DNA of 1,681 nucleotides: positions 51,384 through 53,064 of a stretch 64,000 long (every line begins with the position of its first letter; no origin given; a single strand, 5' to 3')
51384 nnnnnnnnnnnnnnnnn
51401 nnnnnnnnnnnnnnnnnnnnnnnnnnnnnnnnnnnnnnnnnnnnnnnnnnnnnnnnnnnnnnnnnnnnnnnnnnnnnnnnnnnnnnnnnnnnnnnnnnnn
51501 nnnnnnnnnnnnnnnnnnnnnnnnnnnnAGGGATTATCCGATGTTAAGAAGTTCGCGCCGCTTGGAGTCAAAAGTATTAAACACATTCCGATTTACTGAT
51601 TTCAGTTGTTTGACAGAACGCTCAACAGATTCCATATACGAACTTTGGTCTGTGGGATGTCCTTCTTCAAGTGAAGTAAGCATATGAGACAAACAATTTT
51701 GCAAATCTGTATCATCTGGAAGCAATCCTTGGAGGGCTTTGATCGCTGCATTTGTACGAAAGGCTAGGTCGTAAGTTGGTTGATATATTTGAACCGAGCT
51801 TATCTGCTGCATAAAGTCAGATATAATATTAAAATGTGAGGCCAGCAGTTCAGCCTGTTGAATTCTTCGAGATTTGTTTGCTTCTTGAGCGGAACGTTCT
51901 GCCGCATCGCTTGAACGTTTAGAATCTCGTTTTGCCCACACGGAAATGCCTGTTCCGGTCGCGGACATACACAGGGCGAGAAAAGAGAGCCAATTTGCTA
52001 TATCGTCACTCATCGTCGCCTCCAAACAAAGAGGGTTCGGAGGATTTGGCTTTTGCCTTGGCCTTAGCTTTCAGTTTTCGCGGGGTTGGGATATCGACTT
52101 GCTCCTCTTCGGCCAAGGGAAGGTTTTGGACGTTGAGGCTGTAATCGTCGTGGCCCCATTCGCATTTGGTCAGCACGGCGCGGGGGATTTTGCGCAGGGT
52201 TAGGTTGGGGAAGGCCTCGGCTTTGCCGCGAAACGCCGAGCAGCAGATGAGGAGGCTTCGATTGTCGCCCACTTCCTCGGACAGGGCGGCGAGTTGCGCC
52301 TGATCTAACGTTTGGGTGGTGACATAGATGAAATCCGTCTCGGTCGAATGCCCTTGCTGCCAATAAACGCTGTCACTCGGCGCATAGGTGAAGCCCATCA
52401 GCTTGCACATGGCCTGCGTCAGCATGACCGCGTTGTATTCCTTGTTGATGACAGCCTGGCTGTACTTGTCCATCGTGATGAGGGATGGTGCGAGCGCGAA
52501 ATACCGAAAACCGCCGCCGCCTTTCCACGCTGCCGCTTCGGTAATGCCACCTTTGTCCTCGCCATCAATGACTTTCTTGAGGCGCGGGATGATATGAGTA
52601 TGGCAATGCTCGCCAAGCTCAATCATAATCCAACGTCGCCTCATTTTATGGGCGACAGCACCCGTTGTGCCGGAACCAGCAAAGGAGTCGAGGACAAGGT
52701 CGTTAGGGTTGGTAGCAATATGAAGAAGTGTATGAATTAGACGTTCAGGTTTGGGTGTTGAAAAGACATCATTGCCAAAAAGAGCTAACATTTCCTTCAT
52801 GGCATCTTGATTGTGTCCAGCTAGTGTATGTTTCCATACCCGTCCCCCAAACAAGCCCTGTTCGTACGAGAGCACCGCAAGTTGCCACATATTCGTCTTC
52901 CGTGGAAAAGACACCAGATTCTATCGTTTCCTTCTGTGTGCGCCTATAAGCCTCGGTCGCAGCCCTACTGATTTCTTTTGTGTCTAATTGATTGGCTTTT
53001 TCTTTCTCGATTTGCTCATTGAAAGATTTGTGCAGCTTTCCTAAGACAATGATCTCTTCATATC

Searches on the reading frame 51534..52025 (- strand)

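Call 39: search_protein_families(library=padloc, proteins=[window:51534-52025:-], max_evalue=0.001)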
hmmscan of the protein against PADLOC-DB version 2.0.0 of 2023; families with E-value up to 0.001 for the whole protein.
window:51534-52025:- (163 aa): 1 family
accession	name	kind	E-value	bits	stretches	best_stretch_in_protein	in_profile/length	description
PDLC02508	BrxL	-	0.00068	16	1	35-145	522-632/698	BrxL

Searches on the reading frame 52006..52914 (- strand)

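Call 3: search_protein_families(library=pfam, proteins=[window:52006-52914:-], max_evalue=0.01)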
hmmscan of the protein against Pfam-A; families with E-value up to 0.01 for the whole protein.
window:52006-52914:- (302 aa): 1 family
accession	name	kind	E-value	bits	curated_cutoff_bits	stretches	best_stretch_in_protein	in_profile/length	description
PF01555.25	N6_N4_Mtase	-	1.1e-19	71.8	26.7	1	23-106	140-217/221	DNA methylase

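Call 39: search_protein_families(library=padloc, proteins=[window:52006-52914:-], max_evalue=0.001)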
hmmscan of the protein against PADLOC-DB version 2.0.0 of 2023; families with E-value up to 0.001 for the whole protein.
window:52006-52914:- (302 aa): 49 families (the best 25 are shown)
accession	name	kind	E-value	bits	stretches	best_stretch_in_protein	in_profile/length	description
PDLC03636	MTase_III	-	1.9e-113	378.3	1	9-267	300-560/575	Type III methyltransferase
PDLC03644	MTase_III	-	8.1e-39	131.8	1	20-155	294-436/542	Type III methyltransferase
PDLC03635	MTase_III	-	1.6e-31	107.8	1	47-159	506-618/708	Type III methyltransferase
PDLC03638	MTase_III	-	9.5e-28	95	1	48-142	613-713/816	Type III methyltransferase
PDLC03634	MTase_III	-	4e-17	60.3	1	23-106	362-450/621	Type III methyltransferase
PDLC03371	MTase_II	-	6.9e-17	59.8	1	51-114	191-254/260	Type II methyltransferase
PDLC03216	MTase_II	-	6.9e-16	56.2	1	46-119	189-262/364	Type II methyltransferase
PDLC03641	MTase_III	-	1.1e-15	55.2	1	33-105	373-451/657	Type III methyltransferase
PDLC03640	MTase_III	-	5.1e-15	52.9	1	22-119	345-450/654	Type III methyltransferase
PDLC03738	oMTase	-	2.3e-14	50.9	1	47-115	200-268/376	orphan methyltransferase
PDLC03387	MTase_II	-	2.4e-12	44.6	1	56-114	219-277/289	Type II methyltransferase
PDLC03633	MTase_III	-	4.9e-12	43.3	1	46-105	287-346/616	Type III methyltransferase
PDLC03299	MTase_II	-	6.7e-12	43.5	1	52-102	197-247/296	Type II methyltransferase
PDLC03300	MTase_II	-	8.7e-12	42.7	1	51-112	215-276/302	Type II methyltransferase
PDLC03228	MTase_II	-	1.2e-11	42.9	1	46-122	139-215/227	Type II methyltransferase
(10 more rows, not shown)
